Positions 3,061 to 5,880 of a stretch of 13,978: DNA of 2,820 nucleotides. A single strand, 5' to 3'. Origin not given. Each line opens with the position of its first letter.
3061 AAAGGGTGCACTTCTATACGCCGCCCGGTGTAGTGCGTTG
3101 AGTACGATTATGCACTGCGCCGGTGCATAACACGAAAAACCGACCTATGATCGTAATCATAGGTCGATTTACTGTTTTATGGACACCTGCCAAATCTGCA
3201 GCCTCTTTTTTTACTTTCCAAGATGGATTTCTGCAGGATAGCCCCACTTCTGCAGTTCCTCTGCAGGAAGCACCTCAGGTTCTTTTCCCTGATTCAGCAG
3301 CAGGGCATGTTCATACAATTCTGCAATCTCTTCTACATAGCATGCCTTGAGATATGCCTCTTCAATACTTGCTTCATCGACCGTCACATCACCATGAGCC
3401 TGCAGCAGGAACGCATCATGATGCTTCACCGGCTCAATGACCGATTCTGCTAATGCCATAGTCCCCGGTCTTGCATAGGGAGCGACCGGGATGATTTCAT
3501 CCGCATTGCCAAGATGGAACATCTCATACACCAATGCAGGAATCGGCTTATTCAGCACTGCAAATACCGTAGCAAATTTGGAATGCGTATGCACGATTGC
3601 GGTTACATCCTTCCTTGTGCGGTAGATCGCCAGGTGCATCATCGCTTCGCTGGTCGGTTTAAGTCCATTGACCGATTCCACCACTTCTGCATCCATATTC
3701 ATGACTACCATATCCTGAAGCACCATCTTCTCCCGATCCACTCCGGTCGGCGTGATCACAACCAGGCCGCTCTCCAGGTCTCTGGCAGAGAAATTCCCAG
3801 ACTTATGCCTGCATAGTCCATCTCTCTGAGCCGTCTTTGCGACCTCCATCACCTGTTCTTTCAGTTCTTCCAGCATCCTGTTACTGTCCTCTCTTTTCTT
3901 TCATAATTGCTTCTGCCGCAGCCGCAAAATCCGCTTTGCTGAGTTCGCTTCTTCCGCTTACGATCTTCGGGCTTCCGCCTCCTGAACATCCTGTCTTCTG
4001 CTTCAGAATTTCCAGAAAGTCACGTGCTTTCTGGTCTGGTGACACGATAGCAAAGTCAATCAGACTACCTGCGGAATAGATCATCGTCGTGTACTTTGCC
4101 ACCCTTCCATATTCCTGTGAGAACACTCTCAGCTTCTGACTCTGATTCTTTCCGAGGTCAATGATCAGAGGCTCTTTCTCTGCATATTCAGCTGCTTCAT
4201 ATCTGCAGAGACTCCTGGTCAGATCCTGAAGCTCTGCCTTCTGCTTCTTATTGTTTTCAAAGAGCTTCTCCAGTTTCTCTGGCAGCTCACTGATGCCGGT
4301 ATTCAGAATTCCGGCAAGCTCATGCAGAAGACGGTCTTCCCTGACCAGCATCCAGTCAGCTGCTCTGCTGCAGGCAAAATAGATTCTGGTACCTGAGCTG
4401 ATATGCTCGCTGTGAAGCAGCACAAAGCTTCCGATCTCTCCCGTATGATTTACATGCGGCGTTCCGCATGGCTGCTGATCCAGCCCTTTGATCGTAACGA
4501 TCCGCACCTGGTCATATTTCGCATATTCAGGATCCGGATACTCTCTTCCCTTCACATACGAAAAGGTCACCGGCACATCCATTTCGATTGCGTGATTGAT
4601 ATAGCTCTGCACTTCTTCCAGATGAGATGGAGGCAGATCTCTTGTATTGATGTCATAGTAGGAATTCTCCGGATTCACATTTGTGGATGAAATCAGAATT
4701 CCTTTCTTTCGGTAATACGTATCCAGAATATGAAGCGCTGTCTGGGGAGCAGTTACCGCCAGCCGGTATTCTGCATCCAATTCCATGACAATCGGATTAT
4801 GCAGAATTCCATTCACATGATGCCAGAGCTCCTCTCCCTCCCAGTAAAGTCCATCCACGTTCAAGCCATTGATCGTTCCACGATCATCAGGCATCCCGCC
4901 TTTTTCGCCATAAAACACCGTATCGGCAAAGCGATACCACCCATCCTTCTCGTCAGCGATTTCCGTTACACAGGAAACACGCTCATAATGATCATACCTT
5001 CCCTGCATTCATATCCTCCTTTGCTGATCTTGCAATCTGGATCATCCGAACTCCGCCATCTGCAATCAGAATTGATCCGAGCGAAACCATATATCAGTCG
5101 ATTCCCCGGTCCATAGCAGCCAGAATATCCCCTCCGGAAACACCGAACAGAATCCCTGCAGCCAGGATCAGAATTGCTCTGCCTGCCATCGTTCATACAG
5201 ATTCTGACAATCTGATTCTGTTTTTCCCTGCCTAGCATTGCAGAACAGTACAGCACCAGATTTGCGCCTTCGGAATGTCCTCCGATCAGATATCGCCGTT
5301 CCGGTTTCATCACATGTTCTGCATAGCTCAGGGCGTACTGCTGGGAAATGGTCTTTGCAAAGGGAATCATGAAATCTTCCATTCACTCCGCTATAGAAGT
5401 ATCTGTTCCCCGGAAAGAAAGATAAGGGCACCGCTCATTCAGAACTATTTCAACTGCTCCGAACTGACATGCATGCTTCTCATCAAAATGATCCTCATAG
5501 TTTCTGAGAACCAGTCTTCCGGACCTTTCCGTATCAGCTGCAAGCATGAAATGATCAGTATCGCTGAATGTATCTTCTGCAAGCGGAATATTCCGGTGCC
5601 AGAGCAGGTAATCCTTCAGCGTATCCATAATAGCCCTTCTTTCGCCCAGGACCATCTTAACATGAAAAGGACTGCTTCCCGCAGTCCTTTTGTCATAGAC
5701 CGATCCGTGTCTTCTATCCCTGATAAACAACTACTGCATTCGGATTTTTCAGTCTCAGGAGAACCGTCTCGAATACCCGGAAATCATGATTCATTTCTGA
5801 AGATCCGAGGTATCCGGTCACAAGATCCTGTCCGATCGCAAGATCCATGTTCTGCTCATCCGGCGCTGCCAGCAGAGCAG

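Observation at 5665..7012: Family-1 encapsulin nanocompartment: EncFtn cargo with targeting peptide, shell protein, and its own terminator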

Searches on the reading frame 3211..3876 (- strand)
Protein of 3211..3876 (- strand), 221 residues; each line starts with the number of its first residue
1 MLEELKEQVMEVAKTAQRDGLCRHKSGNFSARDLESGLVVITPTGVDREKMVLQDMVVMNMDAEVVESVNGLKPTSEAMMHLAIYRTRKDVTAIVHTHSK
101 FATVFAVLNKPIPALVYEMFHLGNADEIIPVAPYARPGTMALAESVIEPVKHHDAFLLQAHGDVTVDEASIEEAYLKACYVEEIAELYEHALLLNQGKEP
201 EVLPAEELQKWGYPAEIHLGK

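Call 3: search_protein_families(library=pfam, proteins=[window:3211-3876:-], max_evalue=0.01)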
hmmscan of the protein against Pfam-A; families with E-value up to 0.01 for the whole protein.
window:3211-3876:- (221 aa): 1 family
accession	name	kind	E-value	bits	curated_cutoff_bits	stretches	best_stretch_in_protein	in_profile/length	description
PF00596.27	Aldolase_II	-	8.3e-46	156.6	22.2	1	7-188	1-182/183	Class II Aldolase and Adducin N-terminal domain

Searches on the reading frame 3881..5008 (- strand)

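Call 3: search_protein_families(library=pfam, proteins=[window:3881-5008:-], max_evalue=0.01)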
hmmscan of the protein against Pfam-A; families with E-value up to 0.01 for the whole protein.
window:3881-5008:- (375 aa): 1 family
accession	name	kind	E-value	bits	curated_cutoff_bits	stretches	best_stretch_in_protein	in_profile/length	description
PF07973.19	tRNA_SAD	-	3.5e-10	40.1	24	1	168-209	1-43/44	Threonyl and Alanyl tRNA synthetase second additional domain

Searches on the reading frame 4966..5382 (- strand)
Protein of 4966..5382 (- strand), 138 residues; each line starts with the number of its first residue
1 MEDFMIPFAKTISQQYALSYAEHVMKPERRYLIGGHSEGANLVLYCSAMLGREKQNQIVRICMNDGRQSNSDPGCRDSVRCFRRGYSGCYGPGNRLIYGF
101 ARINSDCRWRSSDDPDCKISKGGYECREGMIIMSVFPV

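Call 3: search_protein_families(library=pfam, proteins=[window:4966-5382:-], max_evalue=0.01)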
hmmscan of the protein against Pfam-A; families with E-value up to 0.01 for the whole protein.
window:4966-5382:- (138 aa): 1 family
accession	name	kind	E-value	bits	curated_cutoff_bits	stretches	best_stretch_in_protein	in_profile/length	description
PF11187.14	Mbeg1-like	-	2.6e-09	37.3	21.1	1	2-66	55-121/224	Mbeg1-like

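Call 4: search_protein_families(library=ncbifam, proteins=[window:4966-5382:-], max_evalue=0.01)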
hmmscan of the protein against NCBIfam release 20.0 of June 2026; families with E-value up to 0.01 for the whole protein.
window:4966-5382:- (138 aa): 0 families

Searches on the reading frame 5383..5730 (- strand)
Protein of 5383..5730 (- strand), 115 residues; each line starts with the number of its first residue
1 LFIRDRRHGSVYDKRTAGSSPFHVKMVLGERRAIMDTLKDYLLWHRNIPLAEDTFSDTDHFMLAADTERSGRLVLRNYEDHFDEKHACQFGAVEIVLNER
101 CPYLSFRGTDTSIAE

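Call 3: search_protein_families(library=pfam, proteins=[window:5383-5730:-], max_evalue=0.01)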
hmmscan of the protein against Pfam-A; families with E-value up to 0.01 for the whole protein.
window:5383-5730:- (115 aa): 1 family
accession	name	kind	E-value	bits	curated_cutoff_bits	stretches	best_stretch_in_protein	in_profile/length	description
PF11187.14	Mbeg1-like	-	8.7e-07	29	21.1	1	66-113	3-50/224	Mbeg1-like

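Call 4: search_protein_families(library=ncbifam, proteins=[window:5383-5730:-], max_evalue=0.01)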
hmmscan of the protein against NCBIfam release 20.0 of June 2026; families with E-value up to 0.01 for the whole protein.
window:5383-5730:- (115 aa): 0 families
